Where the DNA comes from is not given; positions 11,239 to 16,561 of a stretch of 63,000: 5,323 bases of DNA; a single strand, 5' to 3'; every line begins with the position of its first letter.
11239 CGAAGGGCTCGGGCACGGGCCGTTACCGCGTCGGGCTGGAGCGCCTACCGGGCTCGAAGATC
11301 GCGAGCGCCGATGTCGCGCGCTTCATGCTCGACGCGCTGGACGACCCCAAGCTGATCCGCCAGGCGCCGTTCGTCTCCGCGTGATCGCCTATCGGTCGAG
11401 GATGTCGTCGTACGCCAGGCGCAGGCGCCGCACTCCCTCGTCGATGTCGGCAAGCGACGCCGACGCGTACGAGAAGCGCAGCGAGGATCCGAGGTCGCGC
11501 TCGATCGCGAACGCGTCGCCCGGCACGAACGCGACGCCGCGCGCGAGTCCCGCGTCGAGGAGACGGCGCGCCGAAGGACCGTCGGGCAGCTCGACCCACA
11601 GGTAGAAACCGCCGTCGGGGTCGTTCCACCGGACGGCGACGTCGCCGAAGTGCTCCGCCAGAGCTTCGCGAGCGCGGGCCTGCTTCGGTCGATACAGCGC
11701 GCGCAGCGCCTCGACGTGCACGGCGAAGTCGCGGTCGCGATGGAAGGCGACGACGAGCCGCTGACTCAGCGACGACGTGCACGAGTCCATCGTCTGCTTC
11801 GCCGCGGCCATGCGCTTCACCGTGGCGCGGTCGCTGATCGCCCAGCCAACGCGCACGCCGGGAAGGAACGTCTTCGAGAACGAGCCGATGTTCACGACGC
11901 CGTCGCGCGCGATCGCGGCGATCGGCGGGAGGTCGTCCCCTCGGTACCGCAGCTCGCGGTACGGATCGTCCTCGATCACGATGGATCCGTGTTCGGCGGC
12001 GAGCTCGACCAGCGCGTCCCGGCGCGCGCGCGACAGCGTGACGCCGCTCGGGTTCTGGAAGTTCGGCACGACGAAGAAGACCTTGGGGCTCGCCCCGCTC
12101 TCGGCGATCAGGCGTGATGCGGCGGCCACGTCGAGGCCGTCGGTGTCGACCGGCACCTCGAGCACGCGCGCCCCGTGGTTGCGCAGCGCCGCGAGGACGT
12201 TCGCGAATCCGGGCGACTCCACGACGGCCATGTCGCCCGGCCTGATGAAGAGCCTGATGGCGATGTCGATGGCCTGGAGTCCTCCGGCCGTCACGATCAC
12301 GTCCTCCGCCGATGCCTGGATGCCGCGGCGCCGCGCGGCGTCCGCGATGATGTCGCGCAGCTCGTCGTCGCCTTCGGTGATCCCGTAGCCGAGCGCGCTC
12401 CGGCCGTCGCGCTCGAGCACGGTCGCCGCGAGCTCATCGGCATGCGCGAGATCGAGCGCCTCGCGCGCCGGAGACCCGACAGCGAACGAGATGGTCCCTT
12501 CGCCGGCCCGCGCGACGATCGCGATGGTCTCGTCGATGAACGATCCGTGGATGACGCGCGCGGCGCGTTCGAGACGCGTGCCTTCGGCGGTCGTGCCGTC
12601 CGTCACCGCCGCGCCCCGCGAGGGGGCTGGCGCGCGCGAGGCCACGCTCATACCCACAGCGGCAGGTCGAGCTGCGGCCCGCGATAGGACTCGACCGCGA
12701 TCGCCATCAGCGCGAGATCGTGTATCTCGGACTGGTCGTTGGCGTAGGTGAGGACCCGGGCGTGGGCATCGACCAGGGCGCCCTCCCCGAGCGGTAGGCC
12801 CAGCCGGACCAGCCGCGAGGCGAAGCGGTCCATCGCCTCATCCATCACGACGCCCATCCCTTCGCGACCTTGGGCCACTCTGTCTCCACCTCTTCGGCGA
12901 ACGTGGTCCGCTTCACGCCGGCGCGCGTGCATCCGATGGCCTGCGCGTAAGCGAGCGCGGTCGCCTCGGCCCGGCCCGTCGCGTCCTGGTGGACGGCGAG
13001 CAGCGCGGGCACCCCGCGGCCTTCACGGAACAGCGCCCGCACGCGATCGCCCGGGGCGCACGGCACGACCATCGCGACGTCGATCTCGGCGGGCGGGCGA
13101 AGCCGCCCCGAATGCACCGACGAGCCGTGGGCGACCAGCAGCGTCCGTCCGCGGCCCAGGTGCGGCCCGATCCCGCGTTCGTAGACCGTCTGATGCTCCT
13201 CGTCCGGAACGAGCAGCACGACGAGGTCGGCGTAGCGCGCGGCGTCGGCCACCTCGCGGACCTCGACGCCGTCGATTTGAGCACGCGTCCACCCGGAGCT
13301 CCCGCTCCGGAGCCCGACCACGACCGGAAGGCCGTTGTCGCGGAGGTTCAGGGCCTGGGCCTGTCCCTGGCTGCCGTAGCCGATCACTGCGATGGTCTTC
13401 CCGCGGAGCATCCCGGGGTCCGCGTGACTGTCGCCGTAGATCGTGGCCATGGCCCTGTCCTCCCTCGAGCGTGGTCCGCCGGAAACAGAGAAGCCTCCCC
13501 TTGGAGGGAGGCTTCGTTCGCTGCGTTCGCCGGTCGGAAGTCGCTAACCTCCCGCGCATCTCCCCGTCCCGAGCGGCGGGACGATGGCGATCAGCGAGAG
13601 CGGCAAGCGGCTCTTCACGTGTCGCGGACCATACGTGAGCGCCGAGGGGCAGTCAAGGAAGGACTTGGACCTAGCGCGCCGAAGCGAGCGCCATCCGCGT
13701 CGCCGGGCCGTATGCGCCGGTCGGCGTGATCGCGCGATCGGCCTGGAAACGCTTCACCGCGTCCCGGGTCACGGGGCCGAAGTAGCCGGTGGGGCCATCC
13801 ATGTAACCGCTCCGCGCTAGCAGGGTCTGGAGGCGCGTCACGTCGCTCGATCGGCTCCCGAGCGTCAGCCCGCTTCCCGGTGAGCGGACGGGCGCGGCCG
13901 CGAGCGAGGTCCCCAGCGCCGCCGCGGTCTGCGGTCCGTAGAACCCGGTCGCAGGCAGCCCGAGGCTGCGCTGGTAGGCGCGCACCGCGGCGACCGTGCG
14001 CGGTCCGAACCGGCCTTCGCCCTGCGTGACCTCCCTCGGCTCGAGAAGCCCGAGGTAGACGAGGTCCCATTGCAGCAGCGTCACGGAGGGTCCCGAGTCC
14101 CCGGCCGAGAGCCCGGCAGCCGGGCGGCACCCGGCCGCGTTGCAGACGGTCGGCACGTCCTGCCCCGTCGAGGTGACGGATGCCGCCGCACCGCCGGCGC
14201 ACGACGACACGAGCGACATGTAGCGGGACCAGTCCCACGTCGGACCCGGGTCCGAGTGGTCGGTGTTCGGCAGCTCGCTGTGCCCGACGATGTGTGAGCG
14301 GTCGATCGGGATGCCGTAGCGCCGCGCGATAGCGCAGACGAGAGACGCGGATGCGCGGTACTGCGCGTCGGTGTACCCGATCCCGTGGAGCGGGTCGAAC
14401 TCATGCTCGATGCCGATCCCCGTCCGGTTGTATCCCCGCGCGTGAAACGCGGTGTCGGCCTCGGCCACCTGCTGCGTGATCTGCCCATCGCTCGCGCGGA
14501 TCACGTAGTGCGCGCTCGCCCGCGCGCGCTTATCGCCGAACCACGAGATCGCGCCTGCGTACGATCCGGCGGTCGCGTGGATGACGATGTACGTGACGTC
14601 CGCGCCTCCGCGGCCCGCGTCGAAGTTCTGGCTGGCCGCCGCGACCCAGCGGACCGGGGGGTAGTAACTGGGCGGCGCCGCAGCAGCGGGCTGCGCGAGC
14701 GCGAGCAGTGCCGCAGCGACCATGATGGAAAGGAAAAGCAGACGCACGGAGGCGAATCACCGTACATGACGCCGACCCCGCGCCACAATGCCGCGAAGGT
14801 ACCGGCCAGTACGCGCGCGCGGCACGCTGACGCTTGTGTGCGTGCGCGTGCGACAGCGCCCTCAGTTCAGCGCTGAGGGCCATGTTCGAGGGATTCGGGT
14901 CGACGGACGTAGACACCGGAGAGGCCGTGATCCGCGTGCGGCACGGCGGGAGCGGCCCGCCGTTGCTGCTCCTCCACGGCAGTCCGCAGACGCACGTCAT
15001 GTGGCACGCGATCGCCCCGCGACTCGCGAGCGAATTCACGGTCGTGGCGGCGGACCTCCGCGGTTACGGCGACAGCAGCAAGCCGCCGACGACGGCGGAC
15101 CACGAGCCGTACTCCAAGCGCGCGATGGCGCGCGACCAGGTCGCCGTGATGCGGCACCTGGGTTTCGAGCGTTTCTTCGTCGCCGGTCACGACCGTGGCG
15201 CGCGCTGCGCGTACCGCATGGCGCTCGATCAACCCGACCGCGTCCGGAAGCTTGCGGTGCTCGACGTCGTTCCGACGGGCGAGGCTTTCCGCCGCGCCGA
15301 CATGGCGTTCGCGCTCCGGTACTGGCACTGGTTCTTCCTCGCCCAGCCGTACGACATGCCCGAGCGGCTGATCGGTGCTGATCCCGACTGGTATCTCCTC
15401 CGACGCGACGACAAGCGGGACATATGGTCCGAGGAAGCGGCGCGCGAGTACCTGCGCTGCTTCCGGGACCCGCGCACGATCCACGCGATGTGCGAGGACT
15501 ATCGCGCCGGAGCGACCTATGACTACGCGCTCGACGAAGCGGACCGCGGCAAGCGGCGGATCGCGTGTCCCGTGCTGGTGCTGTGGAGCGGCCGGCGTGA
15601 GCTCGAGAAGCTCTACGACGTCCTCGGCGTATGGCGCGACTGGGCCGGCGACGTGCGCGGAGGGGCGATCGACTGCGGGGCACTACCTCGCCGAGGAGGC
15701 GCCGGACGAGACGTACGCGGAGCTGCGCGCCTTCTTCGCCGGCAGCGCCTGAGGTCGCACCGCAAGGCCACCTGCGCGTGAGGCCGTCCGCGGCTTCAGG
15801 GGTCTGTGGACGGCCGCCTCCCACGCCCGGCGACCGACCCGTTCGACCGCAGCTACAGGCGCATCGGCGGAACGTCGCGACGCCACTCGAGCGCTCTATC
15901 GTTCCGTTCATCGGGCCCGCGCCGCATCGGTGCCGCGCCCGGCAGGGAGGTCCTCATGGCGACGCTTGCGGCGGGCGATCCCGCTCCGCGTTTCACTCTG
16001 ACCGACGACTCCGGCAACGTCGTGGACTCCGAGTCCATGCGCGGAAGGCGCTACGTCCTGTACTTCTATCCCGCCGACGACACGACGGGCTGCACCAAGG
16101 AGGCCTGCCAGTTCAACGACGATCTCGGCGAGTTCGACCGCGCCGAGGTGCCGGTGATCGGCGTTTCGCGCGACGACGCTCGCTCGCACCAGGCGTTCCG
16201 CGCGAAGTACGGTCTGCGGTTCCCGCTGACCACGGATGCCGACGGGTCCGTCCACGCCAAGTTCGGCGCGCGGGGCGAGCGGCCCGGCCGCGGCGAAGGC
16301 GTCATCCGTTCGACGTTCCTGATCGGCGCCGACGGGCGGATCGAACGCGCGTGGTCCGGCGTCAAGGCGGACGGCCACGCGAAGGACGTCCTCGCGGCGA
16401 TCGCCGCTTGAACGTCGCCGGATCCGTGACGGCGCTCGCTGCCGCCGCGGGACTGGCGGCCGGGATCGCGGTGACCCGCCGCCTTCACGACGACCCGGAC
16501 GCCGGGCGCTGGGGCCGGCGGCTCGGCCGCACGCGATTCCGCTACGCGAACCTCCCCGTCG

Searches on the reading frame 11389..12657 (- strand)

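Call 57: search_protein_families(library=pfam, proteins=[window:11389-12657:-], max_evalue=0.00001)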
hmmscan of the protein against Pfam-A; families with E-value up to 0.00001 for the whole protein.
window:11389-12657:- (422 aa): 2 families
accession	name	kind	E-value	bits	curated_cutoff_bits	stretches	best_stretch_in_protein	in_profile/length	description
PF00155.27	Aminotran_1_2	-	1.1e-40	140.4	19.7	1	73-412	19-361/361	Aminotransferase class I and II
PF12897.13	Asp_aminotransf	-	1.4e-17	64.1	27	1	143-405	126-398/421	Aspartate amino-transferase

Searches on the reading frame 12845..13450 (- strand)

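Call 57: search_protein_families(library=pfam, proteins=[window:12845-13450:-], max_evalue=0.00001)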
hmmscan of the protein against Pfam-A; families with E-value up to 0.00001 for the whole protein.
window:12845-13450:- (201 aa): 3 families
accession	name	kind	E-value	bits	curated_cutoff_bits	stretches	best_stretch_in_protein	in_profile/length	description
PF07991.19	KARI_N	-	1.9e-62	210.1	20.6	1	15-178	2-165/165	Acetohydroxy acid isomeroreductase, NADPH-binding domain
PF03807.23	F420_oxidored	-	1.7e-06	29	21.6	1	19-91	1-77/94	NADP oxidoreductase coenzyme F420-dependent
PF03446.21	NAD_binding_2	-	3e-06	27.8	21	1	19-110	1-94/161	NAD binding domain of 6-phosphogluconate dehydrogenase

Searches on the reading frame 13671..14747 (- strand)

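Call 57: search_protein_families(library=pfam, proteins=[window:13671-14747:-], max_evalue=0.00001)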
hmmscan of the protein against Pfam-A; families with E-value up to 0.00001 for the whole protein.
window:13671-14747:- (358 aa): 2 families
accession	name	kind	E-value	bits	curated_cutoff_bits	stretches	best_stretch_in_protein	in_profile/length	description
PF01471.23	PG_binding_1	-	7.5e-33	112.9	23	2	300-354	2-57/57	Putative peptidoglycan binding domain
PF01510.30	Amidase_2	-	4e-29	102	26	1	49-169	3-131/131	N-acetylmuramoyl-L-alanine amidase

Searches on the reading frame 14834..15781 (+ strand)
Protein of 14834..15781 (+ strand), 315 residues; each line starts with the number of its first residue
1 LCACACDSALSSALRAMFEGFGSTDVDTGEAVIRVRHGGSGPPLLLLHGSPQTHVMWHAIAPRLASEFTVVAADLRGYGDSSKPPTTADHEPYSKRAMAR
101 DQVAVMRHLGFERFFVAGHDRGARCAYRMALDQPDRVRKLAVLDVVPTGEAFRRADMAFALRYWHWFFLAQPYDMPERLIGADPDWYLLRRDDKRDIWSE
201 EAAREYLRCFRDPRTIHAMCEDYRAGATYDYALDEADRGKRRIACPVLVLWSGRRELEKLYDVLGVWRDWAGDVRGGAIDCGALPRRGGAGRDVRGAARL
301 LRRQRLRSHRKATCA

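Call 58: search_protein_families(library=pfam, proteins=[window:14834-15781:+], max_evalue=0.00001)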
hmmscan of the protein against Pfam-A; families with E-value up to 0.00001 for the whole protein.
window:14834-15781:+ (315 aa): 2 families
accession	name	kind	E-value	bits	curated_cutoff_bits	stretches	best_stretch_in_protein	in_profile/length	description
PF00561.26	Abhydrolase_1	-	9.2e-28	98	25.8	1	42-274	1-228/245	alpha/beta hydrolase fold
PF12697.13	Abhydrolase_6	-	5.9e-14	53.7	26.3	1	44-260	1-182/217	Alpha/beta hydrolase family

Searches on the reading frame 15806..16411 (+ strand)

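Call 58: search_protein_families(library=pfam, proteins=[window:15806-16411:+], max_evalue=0.00001)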
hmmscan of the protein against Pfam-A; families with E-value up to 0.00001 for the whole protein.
window:15806-16411:+ (201 aa): 2 families
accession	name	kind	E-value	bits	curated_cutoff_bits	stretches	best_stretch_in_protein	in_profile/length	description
PF00578.27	AhpC-TSA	-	1.7e-33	115.6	26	1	57-180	2-122/124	AhpC/TSA family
PF08534.16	Redoxin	-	3.7e-19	69.4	26.6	1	56-182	2-131/148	Redoxin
